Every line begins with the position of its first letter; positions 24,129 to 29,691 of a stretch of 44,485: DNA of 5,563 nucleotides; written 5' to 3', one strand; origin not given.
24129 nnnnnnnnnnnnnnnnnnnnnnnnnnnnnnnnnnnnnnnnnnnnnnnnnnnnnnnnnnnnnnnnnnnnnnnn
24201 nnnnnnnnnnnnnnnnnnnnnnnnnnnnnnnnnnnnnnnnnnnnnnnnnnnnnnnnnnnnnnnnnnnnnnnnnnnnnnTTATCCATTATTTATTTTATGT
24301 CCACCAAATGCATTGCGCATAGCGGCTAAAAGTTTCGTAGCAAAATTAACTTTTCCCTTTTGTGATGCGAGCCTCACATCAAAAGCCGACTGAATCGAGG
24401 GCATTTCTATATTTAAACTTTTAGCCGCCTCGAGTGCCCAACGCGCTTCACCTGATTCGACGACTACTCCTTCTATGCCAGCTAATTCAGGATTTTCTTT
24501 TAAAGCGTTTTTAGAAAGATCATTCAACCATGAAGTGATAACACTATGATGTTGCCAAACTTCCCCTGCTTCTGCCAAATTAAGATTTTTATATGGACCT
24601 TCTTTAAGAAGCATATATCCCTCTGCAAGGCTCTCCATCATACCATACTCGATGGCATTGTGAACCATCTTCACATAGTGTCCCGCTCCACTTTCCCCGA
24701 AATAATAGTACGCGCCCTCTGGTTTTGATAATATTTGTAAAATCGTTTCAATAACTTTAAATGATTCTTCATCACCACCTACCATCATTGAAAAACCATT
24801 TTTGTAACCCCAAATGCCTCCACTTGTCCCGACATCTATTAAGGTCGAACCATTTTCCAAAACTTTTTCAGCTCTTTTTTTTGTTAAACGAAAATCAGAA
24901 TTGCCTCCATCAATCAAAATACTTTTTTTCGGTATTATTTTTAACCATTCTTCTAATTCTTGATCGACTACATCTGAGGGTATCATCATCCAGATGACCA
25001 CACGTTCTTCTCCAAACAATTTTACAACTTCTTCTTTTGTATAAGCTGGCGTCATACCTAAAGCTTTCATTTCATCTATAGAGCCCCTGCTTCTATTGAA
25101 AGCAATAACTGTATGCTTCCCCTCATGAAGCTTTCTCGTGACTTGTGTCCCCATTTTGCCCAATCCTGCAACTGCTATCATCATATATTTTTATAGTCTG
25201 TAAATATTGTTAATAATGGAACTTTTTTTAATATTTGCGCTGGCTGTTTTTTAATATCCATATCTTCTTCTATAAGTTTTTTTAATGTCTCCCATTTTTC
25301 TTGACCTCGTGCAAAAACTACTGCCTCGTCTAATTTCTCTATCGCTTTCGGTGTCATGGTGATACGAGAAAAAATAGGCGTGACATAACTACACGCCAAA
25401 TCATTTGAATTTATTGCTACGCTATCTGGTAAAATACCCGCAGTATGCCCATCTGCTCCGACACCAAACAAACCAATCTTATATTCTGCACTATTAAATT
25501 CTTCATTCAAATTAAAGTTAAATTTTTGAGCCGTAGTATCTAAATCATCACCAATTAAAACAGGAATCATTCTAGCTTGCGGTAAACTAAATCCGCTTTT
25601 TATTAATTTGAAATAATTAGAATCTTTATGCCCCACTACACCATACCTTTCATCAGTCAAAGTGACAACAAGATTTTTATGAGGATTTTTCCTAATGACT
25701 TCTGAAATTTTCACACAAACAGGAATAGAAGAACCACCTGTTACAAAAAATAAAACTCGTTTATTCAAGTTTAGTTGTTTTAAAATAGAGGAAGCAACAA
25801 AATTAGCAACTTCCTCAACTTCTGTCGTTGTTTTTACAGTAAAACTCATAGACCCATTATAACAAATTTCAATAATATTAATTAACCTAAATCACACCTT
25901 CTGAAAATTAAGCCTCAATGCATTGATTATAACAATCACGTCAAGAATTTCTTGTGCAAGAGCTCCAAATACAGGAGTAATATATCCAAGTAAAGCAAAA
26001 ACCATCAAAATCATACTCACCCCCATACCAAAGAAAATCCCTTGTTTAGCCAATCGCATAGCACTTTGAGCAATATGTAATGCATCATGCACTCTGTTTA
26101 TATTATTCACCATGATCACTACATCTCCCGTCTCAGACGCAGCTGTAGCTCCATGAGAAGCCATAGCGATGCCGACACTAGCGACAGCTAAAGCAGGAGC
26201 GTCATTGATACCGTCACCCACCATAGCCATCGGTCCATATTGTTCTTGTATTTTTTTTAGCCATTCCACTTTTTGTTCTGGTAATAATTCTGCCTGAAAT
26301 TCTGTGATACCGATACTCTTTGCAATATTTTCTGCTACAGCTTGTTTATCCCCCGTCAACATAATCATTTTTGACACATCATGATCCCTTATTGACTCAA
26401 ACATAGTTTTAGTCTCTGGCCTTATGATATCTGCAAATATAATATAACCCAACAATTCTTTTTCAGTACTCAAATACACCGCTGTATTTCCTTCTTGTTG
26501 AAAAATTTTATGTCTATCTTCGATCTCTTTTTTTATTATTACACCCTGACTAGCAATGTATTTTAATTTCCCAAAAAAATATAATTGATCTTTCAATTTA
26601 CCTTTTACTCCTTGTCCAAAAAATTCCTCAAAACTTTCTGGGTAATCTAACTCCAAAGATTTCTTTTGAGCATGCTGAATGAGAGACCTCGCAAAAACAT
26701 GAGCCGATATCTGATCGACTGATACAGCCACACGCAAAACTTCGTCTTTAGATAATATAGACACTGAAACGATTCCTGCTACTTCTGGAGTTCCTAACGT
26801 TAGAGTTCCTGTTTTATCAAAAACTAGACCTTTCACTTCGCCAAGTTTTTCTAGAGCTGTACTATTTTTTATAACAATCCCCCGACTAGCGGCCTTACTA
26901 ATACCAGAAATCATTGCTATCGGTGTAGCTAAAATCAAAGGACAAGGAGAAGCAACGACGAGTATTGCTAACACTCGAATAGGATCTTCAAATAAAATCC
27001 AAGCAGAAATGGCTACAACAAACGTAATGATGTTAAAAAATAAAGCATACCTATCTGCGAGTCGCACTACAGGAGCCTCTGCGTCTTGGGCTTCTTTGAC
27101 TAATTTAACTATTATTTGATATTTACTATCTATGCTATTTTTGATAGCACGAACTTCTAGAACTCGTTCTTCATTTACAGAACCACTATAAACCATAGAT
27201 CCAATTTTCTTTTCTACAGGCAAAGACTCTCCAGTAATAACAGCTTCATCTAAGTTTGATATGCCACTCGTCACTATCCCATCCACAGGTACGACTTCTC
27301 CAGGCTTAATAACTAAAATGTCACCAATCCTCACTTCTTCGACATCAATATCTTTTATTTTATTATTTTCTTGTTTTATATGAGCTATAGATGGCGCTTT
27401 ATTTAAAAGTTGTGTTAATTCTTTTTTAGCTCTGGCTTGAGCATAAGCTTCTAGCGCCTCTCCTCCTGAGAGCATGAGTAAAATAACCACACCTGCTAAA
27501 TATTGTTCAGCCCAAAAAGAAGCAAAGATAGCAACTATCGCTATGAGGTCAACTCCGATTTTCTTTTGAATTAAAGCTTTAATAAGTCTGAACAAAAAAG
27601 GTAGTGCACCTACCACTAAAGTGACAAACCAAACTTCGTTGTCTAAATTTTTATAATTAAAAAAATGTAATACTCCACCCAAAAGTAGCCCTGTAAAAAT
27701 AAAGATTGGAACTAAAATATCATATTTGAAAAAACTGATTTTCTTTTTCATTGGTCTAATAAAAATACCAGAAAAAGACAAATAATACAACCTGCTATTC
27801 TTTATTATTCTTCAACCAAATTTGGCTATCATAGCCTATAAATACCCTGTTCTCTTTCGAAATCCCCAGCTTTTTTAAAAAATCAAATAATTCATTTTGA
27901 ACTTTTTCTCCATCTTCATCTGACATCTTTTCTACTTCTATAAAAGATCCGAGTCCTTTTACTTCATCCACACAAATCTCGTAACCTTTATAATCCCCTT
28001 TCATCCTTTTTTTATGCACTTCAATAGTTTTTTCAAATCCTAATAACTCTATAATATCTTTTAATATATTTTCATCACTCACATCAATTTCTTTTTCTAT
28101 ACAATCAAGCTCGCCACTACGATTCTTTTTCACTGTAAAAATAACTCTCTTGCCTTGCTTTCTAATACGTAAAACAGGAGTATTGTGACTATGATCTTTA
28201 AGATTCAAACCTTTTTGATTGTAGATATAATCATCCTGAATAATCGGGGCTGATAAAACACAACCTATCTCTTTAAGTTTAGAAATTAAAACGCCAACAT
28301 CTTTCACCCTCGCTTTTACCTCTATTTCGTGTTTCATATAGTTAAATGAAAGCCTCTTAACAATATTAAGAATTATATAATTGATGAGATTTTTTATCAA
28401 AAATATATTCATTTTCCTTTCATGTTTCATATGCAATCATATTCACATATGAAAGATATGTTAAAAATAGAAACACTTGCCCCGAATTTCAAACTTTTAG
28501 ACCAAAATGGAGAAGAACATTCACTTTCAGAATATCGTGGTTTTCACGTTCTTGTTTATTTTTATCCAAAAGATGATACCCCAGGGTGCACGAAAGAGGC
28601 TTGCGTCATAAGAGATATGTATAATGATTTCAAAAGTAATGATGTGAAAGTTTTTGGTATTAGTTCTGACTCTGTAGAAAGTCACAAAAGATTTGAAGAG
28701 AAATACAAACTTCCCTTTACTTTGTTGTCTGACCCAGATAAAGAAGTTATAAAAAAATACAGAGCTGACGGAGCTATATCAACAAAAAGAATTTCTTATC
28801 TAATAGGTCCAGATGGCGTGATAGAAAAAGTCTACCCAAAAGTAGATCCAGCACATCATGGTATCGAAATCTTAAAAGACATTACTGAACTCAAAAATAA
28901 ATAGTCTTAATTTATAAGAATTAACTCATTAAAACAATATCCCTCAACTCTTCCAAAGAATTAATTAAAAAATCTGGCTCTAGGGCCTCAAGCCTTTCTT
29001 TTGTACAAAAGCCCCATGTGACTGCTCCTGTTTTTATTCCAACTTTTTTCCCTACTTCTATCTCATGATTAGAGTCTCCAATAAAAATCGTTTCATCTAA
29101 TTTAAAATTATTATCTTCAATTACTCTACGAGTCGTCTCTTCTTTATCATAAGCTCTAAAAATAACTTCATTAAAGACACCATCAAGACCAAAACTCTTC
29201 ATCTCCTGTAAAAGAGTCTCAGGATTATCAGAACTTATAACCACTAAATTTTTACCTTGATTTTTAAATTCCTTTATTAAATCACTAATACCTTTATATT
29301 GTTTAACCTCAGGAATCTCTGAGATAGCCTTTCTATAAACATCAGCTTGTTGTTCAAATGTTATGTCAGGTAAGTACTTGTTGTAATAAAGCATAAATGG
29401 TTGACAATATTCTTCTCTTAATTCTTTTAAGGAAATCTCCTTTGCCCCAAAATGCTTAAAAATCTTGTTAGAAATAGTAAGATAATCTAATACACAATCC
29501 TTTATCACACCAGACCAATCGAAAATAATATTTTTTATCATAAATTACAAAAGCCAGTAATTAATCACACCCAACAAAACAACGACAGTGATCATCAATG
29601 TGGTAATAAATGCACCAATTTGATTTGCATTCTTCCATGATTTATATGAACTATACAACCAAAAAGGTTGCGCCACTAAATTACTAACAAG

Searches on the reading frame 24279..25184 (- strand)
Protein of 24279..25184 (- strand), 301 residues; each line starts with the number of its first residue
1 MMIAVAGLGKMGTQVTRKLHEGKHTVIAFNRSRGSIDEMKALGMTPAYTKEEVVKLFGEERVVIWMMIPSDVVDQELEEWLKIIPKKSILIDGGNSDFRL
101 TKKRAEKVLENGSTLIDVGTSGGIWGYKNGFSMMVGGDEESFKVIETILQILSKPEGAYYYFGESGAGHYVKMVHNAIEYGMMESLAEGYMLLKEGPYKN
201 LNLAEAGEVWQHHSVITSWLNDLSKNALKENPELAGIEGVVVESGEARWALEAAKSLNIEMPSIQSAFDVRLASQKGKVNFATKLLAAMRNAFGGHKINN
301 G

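Call 59: search_protein_families(library=pfam, proteins=[window:24279-25184:-], max_evalue=0.001)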
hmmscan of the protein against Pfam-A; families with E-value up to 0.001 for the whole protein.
window:24279-25184:- (301 aa): 2 families
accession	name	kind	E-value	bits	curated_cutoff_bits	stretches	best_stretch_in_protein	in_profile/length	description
PF03446.21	NAD_binding_2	-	5.6e-31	108.2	21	1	3-154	2-154/161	NAD binding domain of 6-phosphogluconate dehydrogenase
PF00393.24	6PGD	-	8e-19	68.5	27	1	168-278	1-117/290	6-phosphogluconate dehydrogenase, C-terminal domain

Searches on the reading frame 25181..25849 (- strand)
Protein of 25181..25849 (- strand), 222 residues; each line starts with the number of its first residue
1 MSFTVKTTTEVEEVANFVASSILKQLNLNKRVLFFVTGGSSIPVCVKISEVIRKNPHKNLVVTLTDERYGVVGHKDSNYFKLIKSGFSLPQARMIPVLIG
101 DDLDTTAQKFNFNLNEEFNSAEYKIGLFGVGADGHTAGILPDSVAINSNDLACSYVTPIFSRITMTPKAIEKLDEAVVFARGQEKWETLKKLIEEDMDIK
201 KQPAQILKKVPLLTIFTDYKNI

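Call 59: search_protein_families(library=pfam, proteins=[window:25181-25849:-], max_evalue=0.001)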
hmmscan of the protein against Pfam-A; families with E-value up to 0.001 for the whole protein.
window:25181-25849:- (222 aa): 1 family
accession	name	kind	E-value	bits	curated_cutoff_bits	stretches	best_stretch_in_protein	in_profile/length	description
PF01182.26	Glucosamine_iso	-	3e-24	86.6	27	1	11-208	7-217/225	Glucosamine-6-phosphate isomerases/6-phosphogluconolactonase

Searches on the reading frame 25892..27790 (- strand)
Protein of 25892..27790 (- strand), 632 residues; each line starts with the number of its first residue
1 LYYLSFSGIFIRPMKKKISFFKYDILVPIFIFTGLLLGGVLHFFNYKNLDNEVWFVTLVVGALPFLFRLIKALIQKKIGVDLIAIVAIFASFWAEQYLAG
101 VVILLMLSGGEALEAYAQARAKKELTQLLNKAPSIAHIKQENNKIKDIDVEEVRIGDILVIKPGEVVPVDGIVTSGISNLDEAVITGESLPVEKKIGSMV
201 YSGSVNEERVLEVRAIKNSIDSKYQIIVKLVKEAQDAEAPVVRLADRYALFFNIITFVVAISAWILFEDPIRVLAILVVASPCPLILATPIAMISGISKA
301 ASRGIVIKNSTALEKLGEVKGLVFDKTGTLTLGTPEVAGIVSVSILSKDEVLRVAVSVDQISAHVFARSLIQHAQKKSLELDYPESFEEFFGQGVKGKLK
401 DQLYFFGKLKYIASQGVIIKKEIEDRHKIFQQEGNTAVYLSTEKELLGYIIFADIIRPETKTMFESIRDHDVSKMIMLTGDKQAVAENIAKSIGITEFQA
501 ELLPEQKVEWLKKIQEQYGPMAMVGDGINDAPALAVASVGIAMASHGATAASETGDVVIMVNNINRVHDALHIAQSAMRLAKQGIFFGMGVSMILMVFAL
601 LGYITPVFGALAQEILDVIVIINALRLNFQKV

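Call 59: search_protein_families(library=pfam, proteins=[window:25892-27790:-], max_evalue=0.001)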
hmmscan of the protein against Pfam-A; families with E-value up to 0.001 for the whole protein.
window:25892-27790:- (632 aa): 2 families
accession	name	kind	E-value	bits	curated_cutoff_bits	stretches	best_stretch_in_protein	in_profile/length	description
PF00122.25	E1-E2_ATPase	-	7.3e-46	156.4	28.1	1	132-302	3-180/181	E1-E2 ATPase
PF00702.32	Hydrolase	-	1e-27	98.3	26.4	1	319-537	1-190/191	haloacid dehalogenase-like hydrolase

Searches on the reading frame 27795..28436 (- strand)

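Call 59: search_protein_families(library=pfam, proteins=[window:27795-28436:-], max_evalue=0.001)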
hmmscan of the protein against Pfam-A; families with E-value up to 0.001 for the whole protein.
window:27795-28436:- (213 aa): 1 family
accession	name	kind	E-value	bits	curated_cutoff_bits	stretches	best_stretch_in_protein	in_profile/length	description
PF01928.26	CYTH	-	9e-20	71.7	23.2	1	36-197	2-174/179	CYTH domain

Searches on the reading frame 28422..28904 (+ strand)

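Call 59: search_protein_families(library=pfam, proteins=[window:28422-28904:+], max_evalue=0.001)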
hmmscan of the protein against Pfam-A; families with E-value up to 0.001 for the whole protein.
window:28422-28904:+ (160 aa): 2 families
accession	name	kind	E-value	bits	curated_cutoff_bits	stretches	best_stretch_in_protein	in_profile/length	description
PF00578.27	AhpC-TSA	-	1.9e-37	128.4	26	1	18-136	3-123/124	AhpC/TSA family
PF08534.16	Redoxin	-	3.9e-21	75.8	26.6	1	19-143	5-137/148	Redoxin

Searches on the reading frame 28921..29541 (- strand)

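Call 59: search_protein_families(library=pfam, proteins=[window:28921-29541:-], max_evalue=0.001)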
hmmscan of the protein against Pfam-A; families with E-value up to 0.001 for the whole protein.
window:28921-29541:- (206 aa): 3 families
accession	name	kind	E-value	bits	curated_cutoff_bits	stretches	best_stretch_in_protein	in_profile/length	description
PF13419.12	HAD_2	-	3e-22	80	23.8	1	5-174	1-178/178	Haloacid dehalogenase-like hydrolase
PF00702.32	Hydrolase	-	2.2e-10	41.7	26.4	1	2-168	1-191/191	haloacid dehalogenase-like hydrolase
PF13242.12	Hydrolase_like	-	4.9e-08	33.2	22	1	136-199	9-75/75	HAD-hyrolase-like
